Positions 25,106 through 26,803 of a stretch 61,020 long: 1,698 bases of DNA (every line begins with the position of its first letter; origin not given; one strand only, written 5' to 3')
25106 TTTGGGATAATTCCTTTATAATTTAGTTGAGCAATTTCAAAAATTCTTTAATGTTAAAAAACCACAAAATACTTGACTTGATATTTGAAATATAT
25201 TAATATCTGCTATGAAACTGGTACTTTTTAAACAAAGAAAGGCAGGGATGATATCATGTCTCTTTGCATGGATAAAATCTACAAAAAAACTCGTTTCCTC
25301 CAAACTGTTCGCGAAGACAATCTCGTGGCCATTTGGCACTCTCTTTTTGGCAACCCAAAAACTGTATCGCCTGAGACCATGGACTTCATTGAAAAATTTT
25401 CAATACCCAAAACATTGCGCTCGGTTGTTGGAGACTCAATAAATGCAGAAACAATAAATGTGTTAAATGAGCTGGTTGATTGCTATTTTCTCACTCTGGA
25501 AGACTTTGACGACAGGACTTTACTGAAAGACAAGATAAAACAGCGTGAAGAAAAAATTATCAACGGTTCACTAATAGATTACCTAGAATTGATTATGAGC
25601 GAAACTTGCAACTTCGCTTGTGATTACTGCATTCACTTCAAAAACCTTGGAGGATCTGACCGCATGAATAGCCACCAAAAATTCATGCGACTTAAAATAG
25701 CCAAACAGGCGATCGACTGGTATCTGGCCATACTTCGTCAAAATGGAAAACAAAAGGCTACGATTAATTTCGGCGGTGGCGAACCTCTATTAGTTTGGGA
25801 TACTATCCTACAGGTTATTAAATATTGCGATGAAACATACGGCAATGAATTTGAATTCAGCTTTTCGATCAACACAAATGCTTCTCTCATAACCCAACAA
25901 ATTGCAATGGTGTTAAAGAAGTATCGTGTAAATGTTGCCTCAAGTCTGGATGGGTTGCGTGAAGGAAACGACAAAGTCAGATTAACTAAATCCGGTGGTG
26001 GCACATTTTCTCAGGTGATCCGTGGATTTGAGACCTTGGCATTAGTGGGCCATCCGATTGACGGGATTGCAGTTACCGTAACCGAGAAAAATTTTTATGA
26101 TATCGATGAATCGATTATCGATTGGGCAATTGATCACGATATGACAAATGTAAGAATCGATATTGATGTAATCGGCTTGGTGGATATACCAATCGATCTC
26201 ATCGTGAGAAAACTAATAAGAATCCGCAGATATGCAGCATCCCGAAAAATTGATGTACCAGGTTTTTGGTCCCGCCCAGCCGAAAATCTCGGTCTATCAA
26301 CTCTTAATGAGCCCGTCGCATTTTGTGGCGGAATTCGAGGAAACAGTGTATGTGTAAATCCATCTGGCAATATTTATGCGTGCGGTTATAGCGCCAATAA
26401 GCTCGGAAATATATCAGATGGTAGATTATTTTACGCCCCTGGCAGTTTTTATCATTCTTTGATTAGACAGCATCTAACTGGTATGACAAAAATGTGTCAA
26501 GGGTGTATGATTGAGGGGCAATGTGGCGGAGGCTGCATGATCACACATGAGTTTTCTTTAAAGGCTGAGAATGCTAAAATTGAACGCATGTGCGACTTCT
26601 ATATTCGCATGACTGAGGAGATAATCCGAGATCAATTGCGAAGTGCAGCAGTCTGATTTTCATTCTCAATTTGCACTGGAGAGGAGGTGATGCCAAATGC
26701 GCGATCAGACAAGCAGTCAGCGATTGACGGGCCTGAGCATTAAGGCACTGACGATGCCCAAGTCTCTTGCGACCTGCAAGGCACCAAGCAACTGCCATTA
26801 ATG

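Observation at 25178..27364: Candidate RiPP locus: radical SAM/SPASM maturase plus a 34-aa two-cysteine peptide, flanked by GNAT acetyltransferases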

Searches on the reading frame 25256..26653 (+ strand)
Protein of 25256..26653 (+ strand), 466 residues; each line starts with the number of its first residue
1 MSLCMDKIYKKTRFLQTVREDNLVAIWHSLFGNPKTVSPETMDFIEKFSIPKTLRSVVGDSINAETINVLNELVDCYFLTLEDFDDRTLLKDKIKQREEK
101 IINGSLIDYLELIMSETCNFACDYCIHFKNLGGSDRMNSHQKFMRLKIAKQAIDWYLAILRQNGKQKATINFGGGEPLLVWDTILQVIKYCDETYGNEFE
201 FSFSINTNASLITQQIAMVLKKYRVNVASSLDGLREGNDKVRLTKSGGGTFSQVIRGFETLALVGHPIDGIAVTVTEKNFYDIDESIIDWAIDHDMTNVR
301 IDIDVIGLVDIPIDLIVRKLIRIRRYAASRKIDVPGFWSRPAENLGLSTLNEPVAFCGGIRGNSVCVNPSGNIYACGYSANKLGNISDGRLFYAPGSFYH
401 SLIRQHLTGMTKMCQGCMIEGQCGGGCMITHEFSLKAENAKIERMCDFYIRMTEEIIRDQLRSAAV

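Call 3: search_protein_families(library=pfam, proteins=[window:25256-26653:+], max_evalue=0.1)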
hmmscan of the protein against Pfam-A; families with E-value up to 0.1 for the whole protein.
window:25256-26653:+ (466 aa): 2 families
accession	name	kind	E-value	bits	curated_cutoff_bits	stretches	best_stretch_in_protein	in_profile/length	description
PF04055.27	Radical_SAM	-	3.1e-14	53.9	29.5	1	113-271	2-148/166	Radical SAM superfamily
PF13353.11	Fer4_12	-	0.00015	22.5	22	1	116-231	13-117/137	4Fe-4S single cluster domain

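Call 4: search_protein_families(library=ncbifam, proteins=[window:25256-26653:+], max_evalue=0.1)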
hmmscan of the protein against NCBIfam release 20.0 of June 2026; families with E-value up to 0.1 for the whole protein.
window:25256-26653:+ (466 aa): 62 families (the best 25 are shown)
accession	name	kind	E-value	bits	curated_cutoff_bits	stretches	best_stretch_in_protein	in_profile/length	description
NF047865.1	rSAM_PapB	equivalog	2.5e-40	138.7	340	1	110-432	5-321/330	PapB family radical SAM/SPASM ranthipeptide maturase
TIGR03942.1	sulfatase_rSAM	equivalog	9.5e-29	100.6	349.45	2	114-263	7-150/363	anaerobic sulfatase maturase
TIGR04064.1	rSAM_nif11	equivalog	1.6e-28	99.6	518.7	2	60-260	24-223/459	nif11-like peptide radical SAM maturase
TIGR04068.1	rSAM_ocin_clost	equivalog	4.5e-28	98.4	500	1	93-259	66-230/462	Cys-rich peptide radical SAM maturase CcpM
NF041707.1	rSAM_YhhB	equivalog_domain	3.4e-25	88.7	445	1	116-262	10-153/369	cyclophane-forming radical SAM/SPASM peptide maturase YhhB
NF035951.1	rSAM_RumMC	equivalog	6.1e-25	87.8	720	1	99-261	104-259/510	RumMC family radical SAM sactipeptide maturase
NF041298.1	rSAM_mat_DynA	equivalog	7.4e-25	87.7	450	2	117-296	10-179/356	dynobactin maturation radical SAM/SPASM protein DynA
TIGR03978.1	rSAM_paired_1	equivalog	9.3e-25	87.3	370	1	70-299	46-265/466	His-Xaa-Ser system radical SAM maturase HxsB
TIGR03974.1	rSAM_six_Cys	equivalog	1.2e-24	87.1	425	1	90-262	77-245/451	thioether cross-link-forming SCIFF peptide maturase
TIGR03906.1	quino_hemo_SAM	equivalog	6.2e-24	84.5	453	1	80-261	63-241/467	quinohemoprotein amine dehydrogenase maturation protein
NF040492.1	not_ScfB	exception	7.6e-23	81.1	855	1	95-430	81-418/450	ScfB-related radical SAM/SPASM orphan maturase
TIGR04463.1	rSAM_vs_C_rich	equivalog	2.8e-22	79.1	525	1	61-430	40-397/438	TIGR04463 family radical SAM/SPASM RiPP maturase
TIGR04136.1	rSAM_FibroRumin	equivalog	2.2e-21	76.2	400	1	20-439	10-429/458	FibroRumin system radical SAM peptide maturase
TIGR04269.1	SAM_SPASM_FxsB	subfamily_domain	5.2e-21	75.1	370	2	114-275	8-170/363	FxsB family cyclophane-forming radical SAM/SPASM peptide maturase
TIGR04148.1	GG_samocin_CFB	equivalog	5.4e-20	72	300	1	107-261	16-170/411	radical SAM peptide maturase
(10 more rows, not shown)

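Call 10: find_homologous_proteins(query=window:25256-26653:+, max_evalue=1e-10)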
Query window:25256-26653:+ (466 aa): 389 proteins with E <= 1e-10 among 6736 candidates; the best 120 are listed.
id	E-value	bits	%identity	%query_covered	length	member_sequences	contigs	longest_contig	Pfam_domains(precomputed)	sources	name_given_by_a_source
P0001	0.0e+0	1063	100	99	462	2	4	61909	PF04055.28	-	-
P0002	4.1e-230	782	73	99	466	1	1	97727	PF04055.28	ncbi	-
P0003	8.5e-203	692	63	99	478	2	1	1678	PF04055.28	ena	-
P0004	1.2e-202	692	62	100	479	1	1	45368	PF04055.28,PF13353.12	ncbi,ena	-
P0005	4.9e-202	690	62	100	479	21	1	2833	PF04055.28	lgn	-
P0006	2.5e-201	687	63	100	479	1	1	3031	PF04055.28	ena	-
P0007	2.8e-201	687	62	100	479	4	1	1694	PF04055.28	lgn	-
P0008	2.9e-201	687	63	97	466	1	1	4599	PF04055.28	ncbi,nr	ncbi:radical SAM protein [Candidatus Peregrinibacteria bacterium]|nr:radical SAM protein [Candidatus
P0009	6.5e-201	686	63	100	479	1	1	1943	PF04055.28,PF13353.12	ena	-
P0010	1.0e-200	685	62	100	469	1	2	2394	PF04055.28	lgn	-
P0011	1.1e-200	685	62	100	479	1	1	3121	PF04055.28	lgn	-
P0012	1.4e-200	685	62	100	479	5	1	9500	PF04055.28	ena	-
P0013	1.4e-200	685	62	100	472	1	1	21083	PF04055.28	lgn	-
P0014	1.6e-200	685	63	100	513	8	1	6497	PF04055.28,PF13353.12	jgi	jgi:uncharacterized protein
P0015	1.9e-200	684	62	100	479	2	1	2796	PF04055.28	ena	-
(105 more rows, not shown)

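Call 13: find_related_loci(query=A1, collection=genome_contigs, flank=5000)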
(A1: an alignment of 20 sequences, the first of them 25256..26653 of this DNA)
Query A1 (466 aa) in genome_contigs; peptide patterns used: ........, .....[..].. (x = any residue, [..] = any of these).
331 stretches matched a pattern; 241 encode a relative of the query (tblastn E <= 1e-3); the best 80 are kept; 79 distinct loci.
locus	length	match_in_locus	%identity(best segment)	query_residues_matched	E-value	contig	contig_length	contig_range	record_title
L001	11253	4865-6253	73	1-463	0e+0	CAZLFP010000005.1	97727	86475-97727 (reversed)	MAG TPA_asm: uncultured Gammaproteobacteria bacterium isolate SRP141376_co3_30 genome assembly, contig: NODE_400_length_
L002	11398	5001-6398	62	1-466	0e+0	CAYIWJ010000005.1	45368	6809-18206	MAG TPA_asm: uncultured Candidatus Saccharibacteria bacterium isolate ERP119705_co3_785 genome assembly, contig: NODE_70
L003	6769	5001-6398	62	1-466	0e+0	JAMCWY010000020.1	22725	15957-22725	MAG: Patescibacteria group bacterium isolate FK_Sedi_B_Bin.466 NODE_7552_length_22725_cov_6.617, whole genome shotgun se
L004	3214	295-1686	63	3-466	0e+0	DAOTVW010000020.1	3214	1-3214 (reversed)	MAG TPA_asm: Anaerolineales bacterium isolate H111_85 k127_2082333, whole genome shotgun sequence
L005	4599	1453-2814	63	11-464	0e+0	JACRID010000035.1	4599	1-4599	MAG: Candidatus Peregrinibacteria bacterium isolate NC_groundwater_1794_Pr3_B-0.1um_45_30 SR-2_scaffold_141_1293785, who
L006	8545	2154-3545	63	1-464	0e+0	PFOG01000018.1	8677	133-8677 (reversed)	MAG: Candidatus Portnoybacteria bacterium CG_4_10_14_0_2_um_filter_44_20 CG_4_10_14_0.2_scaffold_4670_c, whole genome sh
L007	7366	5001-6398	62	1-466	0e+0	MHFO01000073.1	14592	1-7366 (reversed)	MAG: Omnitrophica bacterium RIFCSPLOWO2_01_FULL_50_24 rifcsplowo2_01_scaffold_63752, whole genome shotgun sequence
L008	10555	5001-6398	61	1-466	0e+0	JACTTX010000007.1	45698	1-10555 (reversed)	MAG: Candidatus Magasanikiibacteriota bacterium isolate B4_bin.18 scaffold_241, whole genome shotgun sequence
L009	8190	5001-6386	61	1-462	0e+0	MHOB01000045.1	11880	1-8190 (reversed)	MAG: Candidatus Ryanbacteria bacterium RIFCSPLOWO2_12_FULL_47_9c rifcsplowo2_12_scaffold_31774, whole genome shotgun seq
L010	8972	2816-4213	62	1-466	0e+0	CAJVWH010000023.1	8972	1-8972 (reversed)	TPA_asm: uncultured bacterium isolate DRR093004_bin.40_MetaBAT_v2.12.1_MAG genome assembly, contig: NODE_4286_length_897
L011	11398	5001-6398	61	1-466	0e+0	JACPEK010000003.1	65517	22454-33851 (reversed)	MAG: Candidatus Brennerbacteria bacterium isolate NC_groundwater_333_Ag_B-0.1um_54_13 GD18-4_B1_scaffold_479377, whole g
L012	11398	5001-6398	61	1-466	0e+0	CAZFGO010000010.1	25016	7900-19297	MAG TPA_asm: uncultured Gammaproteobacteria bacterium isolate SRP093762_co1_14 genome assembly, contig: NODE_1195_length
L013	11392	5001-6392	61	1-464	0e+0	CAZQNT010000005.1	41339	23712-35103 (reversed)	MAG TPA_asm: uncultured Gammaproteobacteria bacterium isolate SRP090828_co2_74 genome assembly, contig: NODE_320_length_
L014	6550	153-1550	61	1-466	0e+0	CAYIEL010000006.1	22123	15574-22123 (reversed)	MAG TPA_asm: uncultured Candidatus Saccharibacteria bacterium isolate ERP119705_co18_447 genome assembly, contig: NODE_2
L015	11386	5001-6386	61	5-466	0e+0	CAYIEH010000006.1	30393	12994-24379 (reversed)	MAG TPA_asm: uncultured Candidatus Saccharibacteria bacterium isolate ERP119705_co18_240 genome assembly, contig: NODE_1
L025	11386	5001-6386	58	1-462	0e+0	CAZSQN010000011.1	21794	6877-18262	MAG TPA_asm: uncultured Gammaproteobacteria bacterium isolate binchicken_co125_790 genome assembly, contig: NODE_4811_le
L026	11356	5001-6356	58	11-461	0e+0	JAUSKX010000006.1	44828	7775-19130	MAG: Candidatus Azambacteria bacterium isolate E14_metabat.bin.84 E14_k141_33327, whole genome shotgun sequence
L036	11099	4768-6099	51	11-453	7e-154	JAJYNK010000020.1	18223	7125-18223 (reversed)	MAG: bacterium isolate DBS2-4.bin65 NODE_5378_length_18223_cov_1.75995, whole genome shotgun sequence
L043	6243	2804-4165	42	10-465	9e-123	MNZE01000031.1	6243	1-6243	MAG: Parcubacteria group bacterium CG2_30_36_38 cg2_3.0_scaffold_13538_c, whole genome shotgun sequence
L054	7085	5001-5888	52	168-462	2e-102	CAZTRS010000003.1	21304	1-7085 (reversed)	MAG TPA_asm: uncultured Candidatus Saccharibacteria bacterium isolate binchicken_co220_177 genome assembly, contig: NODE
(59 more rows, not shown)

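Call 23: search_solved_structures(query=A1, max_evalue=0.001)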
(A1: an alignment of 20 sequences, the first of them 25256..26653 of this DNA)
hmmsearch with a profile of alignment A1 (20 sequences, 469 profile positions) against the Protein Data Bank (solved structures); distinct sequences matched with E-value up to 0.001: 11.
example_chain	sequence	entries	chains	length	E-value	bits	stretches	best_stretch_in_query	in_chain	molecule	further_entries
8vpo_A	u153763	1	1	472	1.2e-46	162.4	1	10-458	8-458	Radical SAM core domain-containing protein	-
5wgg_A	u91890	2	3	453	1e-24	90.1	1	37-265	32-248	Radical SAM domain protein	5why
4k36_A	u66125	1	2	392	4.8e-14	54.9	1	115-273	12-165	Anaerobic sulfatase-maturating enzyme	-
4k37_A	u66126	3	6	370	5e-14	54.8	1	115-273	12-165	Anaerobic sulfatase-maturating enzyme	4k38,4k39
9gm3_A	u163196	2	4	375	1.4e-12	50.1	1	114-270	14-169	ChlB radical SAM domain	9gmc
9dfu_A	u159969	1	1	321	5.1e-05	25.1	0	156-245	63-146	Radical SAM core domain-containing protein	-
9dfn_A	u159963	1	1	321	5.2e-05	25.1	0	156-245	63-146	Radical SAM core domain-containing protein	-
6b4c_A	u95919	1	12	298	8.6e-05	24.4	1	116-238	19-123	Viperin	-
7n7i_A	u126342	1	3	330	0.0001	24.1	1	116-238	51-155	Viperin-like enzyme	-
9dgw_A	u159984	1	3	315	0.00013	23.8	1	116-239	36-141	Radical SAM core domain-containing protein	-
9dfw_A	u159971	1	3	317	0.00013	23.7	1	116-239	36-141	Radical SAM core domain-containing protein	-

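Call 26: search_solved_structures(query=window:25256-26653:+, max_evalue=0.001, show_alignments=1)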
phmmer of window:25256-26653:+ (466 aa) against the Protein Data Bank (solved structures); distinct sequences matched with E-value up to 0.001: 9.
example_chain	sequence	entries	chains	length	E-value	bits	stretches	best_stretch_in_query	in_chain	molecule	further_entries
8vpo_A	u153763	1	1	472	1.2e-33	119.5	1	12-454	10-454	Radical SAM core domain-containing protein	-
5wgg_A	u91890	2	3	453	6.5e-20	74.3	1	89-430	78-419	Radical SAM domain protein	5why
9gm3_A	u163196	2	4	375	5.2e-11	44.9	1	114-257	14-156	ChlB radical SAM domain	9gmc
4k37_A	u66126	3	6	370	4.9e-06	28.5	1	115-260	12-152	Anaerobic sulfatase-maturating enzyme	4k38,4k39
4k36_A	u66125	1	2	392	5.8e-06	28.3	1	115-260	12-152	Anaerobic sulfatase-maturating enzyme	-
6b4c_A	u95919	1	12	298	0.00015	23.6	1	150-245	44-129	Viperin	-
7n7i_A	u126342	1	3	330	0.00017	23.5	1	149-245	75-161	Viperin-like enzyme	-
9dfw_A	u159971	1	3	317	0.00018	23.3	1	156-245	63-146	Radical SAM core domain-containing protein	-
9dgw_A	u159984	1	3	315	0.00019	23.3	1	156-245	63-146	Radical SAM core domain-containing protein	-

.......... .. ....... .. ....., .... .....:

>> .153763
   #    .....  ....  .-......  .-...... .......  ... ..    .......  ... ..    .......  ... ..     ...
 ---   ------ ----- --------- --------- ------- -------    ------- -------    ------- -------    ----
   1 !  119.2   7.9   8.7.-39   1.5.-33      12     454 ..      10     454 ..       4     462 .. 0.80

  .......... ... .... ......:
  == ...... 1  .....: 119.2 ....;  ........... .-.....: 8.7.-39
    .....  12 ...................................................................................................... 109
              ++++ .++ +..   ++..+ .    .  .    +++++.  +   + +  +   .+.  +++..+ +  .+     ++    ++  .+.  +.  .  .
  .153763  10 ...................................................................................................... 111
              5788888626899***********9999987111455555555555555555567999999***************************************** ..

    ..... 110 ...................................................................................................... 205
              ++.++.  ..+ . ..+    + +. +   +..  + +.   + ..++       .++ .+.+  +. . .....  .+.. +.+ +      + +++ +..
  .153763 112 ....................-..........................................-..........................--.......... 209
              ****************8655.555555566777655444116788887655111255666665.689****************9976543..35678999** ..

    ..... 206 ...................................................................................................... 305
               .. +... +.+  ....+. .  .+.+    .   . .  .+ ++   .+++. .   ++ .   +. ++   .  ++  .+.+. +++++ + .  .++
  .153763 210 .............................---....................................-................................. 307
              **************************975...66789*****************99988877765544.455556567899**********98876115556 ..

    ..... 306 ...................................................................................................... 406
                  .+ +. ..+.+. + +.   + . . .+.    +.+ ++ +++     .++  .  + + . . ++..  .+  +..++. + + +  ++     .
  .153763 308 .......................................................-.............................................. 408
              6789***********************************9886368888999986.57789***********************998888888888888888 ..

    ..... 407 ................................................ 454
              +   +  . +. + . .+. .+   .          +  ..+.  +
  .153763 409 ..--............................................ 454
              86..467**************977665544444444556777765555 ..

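Call 33: predict_structure(alignment_id=A1)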
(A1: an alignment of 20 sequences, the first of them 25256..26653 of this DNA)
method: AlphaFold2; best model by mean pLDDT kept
length: 466 residues; sequences in the alignment: 20
mean_pLDDT: 70.5   pTM: 0.67
mean pLDDT of the five models: 70.5, 69.5, 67.5, 59.2, 59.1
residues with pLDDT >= 90: 86; 70-90: 190; 50-70: 93; < 50: 97
segments of 3 or more residues with pLDDT < 50: 104-125, 130-140, 231-249, 339-346, 353-363, 377-379, 409-414, 421-437
pLDDT, mean of each block of 10 residues (from residue 1): 89 89 85 82 94 92 86 92 87 68 44 32 47 42 81 84 80 71 92 94 77 89 78 32 32 73 80 71 84 79 71 90 90 62 49 42 60 62 71 67 58 50 41 46 73 82 76
secondary structure, 60 per line:
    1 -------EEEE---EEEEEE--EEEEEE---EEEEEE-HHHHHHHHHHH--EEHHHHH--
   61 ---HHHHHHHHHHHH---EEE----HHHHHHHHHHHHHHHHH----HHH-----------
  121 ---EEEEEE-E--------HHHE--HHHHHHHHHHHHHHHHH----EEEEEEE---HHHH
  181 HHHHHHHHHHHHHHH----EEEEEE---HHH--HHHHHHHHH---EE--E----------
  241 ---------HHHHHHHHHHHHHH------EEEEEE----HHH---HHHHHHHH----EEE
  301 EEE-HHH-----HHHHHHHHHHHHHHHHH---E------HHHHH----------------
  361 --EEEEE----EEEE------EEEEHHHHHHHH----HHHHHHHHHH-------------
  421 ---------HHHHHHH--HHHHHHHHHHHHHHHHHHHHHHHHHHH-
elements in order: E8-11 E15-20 E23-28 E32-37 H39-49 H54-58 H64-75 E79-81 H86-102 E124-129 H146-162 E167-173 H177-195 E200-205 H214-222 H250-263 E270-275 H286-293 E298-303 H313-329 H340-344 E363-367 E372-375 E382-385 H386-393 H398-407 H430-436 H439-465

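Call 36: fold_search(model_id=the predicted structure, library=pdb)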
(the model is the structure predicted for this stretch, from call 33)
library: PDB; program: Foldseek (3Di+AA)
matches with E <= 10: 1242; with E <= 0.001: 35
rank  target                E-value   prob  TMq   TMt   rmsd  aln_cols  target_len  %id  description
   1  8vpo                  3.5e-24  1.00  0.73  0.76   4.3       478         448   20  X-Ray Crystal Structure of TigE from Paramaledivibacter caminithermalis (released 2024-02-07)
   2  5why_B                1.2e-12  1.00  0.53  0.58  11.3       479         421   15  Structural Insights into Thioether Bond Formation in the Biosynthesis of Sactipeptides (released 2017-07-26)
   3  5wgg_A                4.3e-12  1.00  0.53  0.55   8.2       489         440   14  Structural Insights into Thioether Bond Formation in the Biosynthesis of Sactipeptides (released 2017-07-26)
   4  5why_A                6.7e-12  1.00  0.54  0.59  11.1       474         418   16  Structural Insights into Thioether Bond Formation in the Biosynthesis of Sactipeptides (released 2017-07-26)
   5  4k37_A                1.0e-09  1.00  0.55  0.68   5.5       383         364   15  Native anSMEcpe with bound AdoMet (released 2013-05-08)
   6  9gmc_A                1.4e-09  1.00  0.54  0.65   5.7       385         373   17  Crystal structure of the complex formed between the radical SAM protein ChlB and the R3A mutant of ChlA (released 2025-06-25)
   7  4k39_A                1.4e-09  1.00  0.51  0.64   6.4       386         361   16  Native anSMEcpe with bound AdoMet and Cp18Cys peptide (released 2013-05-08)
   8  9gm3_C                2.0e-09  1.00  0.54  0.66   5.4       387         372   17  Crystal structure of the complex formed between the radical SAM protein ChlB and the leader region of its precursor su (released 2025-06-25)
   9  4k38_A                2.1e-09  1.00  0.51  0.62   6.0       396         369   16  Native anSMEcpe with bound AdoMet and Kp18Cys peptide (released 2013-05-08)
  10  9gmc_C                2.8e-09  1.00  0.54  0.66   5.6       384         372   17  Crystal structure of the complex formed between the radical SAM protein ChlB and the R3A mutant of ChlA (released 2025-06-25)
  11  4k39_B                2.8e-09  1.00  0.53  0.67   5.8       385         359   16  Native anSMEcpe with bound AdoMet and Cp18Cys peptide (released 2013-05-08)
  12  4k36_A                4.2e-09  1.00  0.52  0.62   5.7       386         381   17  His6 tagged anSMEcpe with bound AdoMet (released 2013-05-08)
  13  9gm3_A                5.0e-09  1.00  0.53  0.64   5.9       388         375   17  Crystal structure of the complex formed between the radical SAM protein ChlB and the leader region of its precursor su (released 2025-06-25)
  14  4k37_B                6.3e-09  1.00  0.54  0.67   5.3       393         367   16  Native anSMEcpe with bound AdoMet (released 2013-05-08)
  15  4k36_B                7.4e-09  1.00  0.52  0.64   5.6       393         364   16  His6 tagged anSMEcpe with bound AdoMet (released 2013-05-08)
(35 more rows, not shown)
